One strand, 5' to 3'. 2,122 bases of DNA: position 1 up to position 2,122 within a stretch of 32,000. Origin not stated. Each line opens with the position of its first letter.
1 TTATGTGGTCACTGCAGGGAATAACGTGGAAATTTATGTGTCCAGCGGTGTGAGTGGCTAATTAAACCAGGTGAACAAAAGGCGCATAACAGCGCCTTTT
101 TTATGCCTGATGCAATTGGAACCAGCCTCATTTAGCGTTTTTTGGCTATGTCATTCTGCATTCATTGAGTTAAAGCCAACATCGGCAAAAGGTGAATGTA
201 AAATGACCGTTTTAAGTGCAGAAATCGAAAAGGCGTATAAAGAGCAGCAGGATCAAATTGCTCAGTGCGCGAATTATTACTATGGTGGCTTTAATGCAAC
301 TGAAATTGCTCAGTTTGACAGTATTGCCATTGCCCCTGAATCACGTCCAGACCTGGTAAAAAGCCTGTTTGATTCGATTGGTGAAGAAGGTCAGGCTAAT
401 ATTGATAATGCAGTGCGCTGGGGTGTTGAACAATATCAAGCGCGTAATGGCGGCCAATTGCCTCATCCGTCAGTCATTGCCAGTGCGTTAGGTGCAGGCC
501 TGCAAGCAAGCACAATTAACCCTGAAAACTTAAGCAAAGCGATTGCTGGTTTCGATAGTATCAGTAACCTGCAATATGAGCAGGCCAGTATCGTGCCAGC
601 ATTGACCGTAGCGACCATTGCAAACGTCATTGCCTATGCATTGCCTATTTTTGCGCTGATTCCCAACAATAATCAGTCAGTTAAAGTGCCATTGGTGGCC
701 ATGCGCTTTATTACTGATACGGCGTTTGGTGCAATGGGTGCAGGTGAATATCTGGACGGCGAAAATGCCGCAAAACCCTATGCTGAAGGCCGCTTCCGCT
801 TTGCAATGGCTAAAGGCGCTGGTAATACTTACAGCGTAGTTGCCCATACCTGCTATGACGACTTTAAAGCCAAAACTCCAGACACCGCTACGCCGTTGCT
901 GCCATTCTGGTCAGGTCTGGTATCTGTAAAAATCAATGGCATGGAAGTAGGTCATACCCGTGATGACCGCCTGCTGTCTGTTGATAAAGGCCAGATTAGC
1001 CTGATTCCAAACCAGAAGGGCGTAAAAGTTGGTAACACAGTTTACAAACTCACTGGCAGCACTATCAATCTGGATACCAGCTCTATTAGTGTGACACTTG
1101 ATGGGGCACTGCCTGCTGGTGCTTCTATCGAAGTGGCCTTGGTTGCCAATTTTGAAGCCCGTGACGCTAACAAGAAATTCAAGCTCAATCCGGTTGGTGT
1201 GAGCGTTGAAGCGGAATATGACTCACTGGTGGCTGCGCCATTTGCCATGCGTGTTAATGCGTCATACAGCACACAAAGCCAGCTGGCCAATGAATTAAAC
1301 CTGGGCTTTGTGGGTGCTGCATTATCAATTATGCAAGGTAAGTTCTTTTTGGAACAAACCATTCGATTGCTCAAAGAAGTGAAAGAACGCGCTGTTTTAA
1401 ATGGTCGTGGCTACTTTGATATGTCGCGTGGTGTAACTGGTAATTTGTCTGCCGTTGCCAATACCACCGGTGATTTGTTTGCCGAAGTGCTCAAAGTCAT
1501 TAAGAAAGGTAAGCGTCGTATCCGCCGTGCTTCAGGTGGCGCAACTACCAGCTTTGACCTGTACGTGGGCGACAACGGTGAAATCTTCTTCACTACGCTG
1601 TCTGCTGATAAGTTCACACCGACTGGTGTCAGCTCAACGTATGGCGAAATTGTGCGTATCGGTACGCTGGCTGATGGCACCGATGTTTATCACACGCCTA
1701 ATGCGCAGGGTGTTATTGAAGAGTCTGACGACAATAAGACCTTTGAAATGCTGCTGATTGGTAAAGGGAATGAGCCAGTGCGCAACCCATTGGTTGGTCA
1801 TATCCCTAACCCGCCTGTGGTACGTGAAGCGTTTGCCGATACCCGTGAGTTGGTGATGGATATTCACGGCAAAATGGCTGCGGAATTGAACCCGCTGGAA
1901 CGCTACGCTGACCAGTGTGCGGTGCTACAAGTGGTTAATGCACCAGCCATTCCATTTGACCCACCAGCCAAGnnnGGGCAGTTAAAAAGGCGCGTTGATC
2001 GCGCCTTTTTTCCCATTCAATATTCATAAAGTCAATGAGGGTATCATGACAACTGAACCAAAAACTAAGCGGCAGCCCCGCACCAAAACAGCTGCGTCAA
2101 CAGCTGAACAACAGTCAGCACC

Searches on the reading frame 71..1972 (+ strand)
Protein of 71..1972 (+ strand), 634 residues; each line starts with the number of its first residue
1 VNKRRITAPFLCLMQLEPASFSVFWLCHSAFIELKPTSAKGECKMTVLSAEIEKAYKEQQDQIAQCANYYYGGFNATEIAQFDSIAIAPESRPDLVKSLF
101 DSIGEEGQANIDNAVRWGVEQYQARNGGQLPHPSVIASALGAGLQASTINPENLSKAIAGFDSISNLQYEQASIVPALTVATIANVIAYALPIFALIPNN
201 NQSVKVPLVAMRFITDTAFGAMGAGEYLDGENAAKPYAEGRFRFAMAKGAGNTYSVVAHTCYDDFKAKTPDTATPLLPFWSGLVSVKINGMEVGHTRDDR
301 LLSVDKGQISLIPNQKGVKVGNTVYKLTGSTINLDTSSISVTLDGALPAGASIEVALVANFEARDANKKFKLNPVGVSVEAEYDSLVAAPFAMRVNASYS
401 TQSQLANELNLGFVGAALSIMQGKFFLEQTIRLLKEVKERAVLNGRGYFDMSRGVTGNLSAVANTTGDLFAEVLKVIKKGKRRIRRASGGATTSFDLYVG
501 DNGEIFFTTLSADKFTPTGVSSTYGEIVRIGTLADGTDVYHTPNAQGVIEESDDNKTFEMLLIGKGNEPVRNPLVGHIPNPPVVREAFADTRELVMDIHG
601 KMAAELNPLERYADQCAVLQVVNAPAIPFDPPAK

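Call 28: search_protein_families(library=phrogs, proteins=[window:71-1972:+], max_evalue=0.001)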
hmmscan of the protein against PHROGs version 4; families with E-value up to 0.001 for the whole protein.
window:71-1972:+ (634 aa): 1 family
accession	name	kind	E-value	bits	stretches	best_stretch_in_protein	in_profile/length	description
phrog_1014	-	unknown function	1.4e-139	467.3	1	54-626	6-562/567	-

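Call 33: search_dna_similar(query=window:71-1972:+, collection=phages, mode=protein, max_rows=25)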
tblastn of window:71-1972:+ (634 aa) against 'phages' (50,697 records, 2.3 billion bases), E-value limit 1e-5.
Records with a match: 2; places in all: 2; records where one place covers at least 80% of the query: 2.
Best place of each record, by identity: <60% 2.
By first word of the organism name: Acinetobacter 1; Xanthomonas 1.
By host as written in the record: Acinetobacter baumannii 1; Xanthomonas campestris pv. campestris str. 8004 1.
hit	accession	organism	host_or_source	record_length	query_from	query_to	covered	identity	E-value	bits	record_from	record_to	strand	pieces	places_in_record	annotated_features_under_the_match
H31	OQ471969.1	Acinetobacter phage vB_AbaM_ABMM1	Acinetobacter baumannii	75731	39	627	93%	55.7%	0e+0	608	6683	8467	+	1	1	head vertex protein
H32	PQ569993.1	Xanthomonas phage Rb1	Xanthomonas campestris pv. campestris ...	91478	93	621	83%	25.3%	9e-19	97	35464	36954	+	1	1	major capsid protein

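Call 70: find_encoding_contigs(protein=window:71-1972:+, flank=10000, max_places=2)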
Protein window:71-1972:+ (634 aa): no gene with exactly this product is on record in the collection.

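Call 72: find_encoding_contigs(protein=window:203-1972:+, flank=10000, max_places=2)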
Protein window:203-1972:+ (590 aa): 1 contig read that carries it; 1 place shown.
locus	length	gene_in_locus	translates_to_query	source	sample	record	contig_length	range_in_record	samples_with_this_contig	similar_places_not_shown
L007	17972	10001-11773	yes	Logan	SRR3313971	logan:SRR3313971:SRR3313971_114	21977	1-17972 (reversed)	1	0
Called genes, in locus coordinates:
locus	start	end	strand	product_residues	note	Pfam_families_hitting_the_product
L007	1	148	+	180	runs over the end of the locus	-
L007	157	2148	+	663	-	PF05203:Hom_end_hint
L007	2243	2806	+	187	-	PF08937:ThsB_TIR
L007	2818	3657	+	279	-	PF20016:ThsA_Macro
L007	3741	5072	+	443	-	PF12571:Phage_tail_fib (weak)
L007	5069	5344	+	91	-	-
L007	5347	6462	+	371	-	-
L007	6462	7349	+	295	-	-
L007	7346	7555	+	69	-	-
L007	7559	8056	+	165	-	-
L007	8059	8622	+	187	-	-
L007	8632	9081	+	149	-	-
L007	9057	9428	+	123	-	-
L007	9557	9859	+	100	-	-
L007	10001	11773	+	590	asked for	-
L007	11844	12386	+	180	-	-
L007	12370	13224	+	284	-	-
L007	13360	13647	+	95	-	-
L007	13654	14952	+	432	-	-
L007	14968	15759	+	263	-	-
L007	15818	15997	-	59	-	-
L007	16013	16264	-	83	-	-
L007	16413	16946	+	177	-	PF18788:DarA_N (weak)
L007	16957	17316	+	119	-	-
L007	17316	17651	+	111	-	-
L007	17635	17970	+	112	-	?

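Call 73: search_protein_families(library=phrogs, proteins=[L007:3741-5069:+, L007:5347-6459:+, L007:6462-7346:+, L007:7559-8053:+, L007:8059-8619:+, L007:8632-9078:+, L007:9057-9425:+, L007:9557-9856:+], max_evalue=0.001)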
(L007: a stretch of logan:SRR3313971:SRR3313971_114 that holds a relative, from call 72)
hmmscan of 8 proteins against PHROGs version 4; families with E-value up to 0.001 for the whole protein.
L007:3741-5069:+ (443 aa): 12 families
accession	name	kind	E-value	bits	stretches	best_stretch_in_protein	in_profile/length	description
phrog_4545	-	unknown function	1.8e-60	206.2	1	4-255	3-212/511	-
phrog_3737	-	tail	2.7e-18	67.4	1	1-242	3-216/270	tail fiber protein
phrog_4618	-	tail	4.7e-11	43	1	7-255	8-256/413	tail collar fiber protein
phrog_6162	-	tail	2.8e-07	29.8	1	5-257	11-253/1060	tail fiber protein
phrog_5181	-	unknown function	3.4e-07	29.9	1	8-104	9-107/763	-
phrog_1780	-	tail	1.1e-05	25.3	1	8-145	10-147/855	tail collar fiber protein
phrog_11518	-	tail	1.2e-05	24.8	1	7-102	7-104/812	tail fiber protein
phrog_988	-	tail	1.4e-05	25.6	1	8-102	10-106/574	tail protein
phrog_295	-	tail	1.6e-05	24.9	1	8-242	170-405/794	tail fiber protein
phrog_5417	-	unknown function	6e-05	23.9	1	27-103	55-137/156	-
phrog_15547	-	unknown function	0.00015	22.1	1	1-134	1-129/373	-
phrog_14570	-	unknown function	0.00019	21.2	1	7-145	11-150/540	-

L007:5347-6459:+ (371 aa): 2 families
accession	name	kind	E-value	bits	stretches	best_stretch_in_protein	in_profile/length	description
phrog_4315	-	unknown function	1.6e-153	512.2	1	2-369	2-366/370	-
phrog_1722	-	tail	2e-45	156.6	1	75-351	56-346/410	tail protein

L007:6462-7346:+ (295 aa): 2 families
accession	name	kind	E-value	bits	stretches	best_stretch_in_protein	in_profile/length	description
phrog_4597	-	unknown function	7.4e-69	231.9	1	1-178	1-176/180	-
phrog_25079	-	unknown function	7.7e-31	108.5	1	3-172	6-173/382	-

L007:7559-8053:+ (165 aa): 2 families
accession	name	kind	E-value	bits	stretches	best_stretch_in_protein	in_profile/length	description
phrog_4757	-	unknown function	3.4e-30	106.5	1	20-163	27-186/359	-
phrog_25848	-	tail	0.00026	20.4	1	24-85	175-237/598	tail fiber protein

L007:8059-8619:+ (187 aa): 0 families

L007:8632-9078:+ (149 aa): 0 families

L007:9057-9425:+ (123 aa): 1 family
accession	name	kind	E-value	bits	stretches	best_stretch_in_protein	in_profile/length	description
phrog_6098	-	unknown function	0.00023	22.5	1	50-112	18-69/78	-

L007:9557-9856:+ (100 aa): 1 family
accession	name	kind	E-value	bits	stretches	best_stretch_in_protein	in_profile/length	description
phrog_5187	-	unknown function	4.3e-48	162.6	1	1-100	1-100/100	-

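Call 97: search_protein_families(library=padloc, proteins=[L007:2243-2803:+, L007:2818-3654:+], max_evalue=0.001)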
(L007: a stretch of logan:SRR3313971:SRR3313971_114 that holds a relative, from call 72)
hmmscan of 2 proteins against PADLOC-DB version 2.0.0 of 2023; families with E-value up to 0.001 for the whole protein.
L007:2243-2803:+ (187 aa): 4 families
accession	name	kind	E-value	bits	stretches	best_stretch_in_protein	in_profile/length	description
PDLC00421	ThsB1|ThsB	-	1.6e-66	221.4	1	6-186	4-175/180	TIR-like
PDLC00429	ThsB1|ThsB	-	1.4e-15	55.7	1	26-118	10-102/167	TIR-like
PDLC00440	ThsB2|ThsB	-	1.3e-12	46.2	1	26-117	10-104/169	TIR-like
PDLC00427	ThsB1|ThsB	-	0.00051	18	1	36-94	21-78/170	TIR-like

L007:2818-3654:+ (279 aa): 7 families
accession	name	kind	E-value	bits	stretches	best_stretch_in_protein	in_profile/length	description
PDLC00413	ThsA1|ThsA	-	1.8e-117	389.9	1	3-278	2-277/278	Macro domain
PDLC00411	ThsA1|ThsA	-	2.5e-39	133.7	1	37-268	42-269/275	Macro domain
PDLC00415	ThsA1|ThsA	-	7.8e-33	112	1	11-279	15-278/281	Macro domain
PDLC00439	ThsA2|ThsA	-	3.9e-31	106.4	1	8-279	12-279/282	Macro domain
PDLC00414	ThsA1|ThsA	-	3e-22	77.2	1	12-274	23-284/292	Macro domain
PDLC00410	ThsA1|ThsA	-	4.5e-21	73.3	1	11-275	17-277/281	Macro domain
PDLC00408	ThsA1|ThsA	-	5.6e-17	60.1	1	17-269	19-295/297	Macro domain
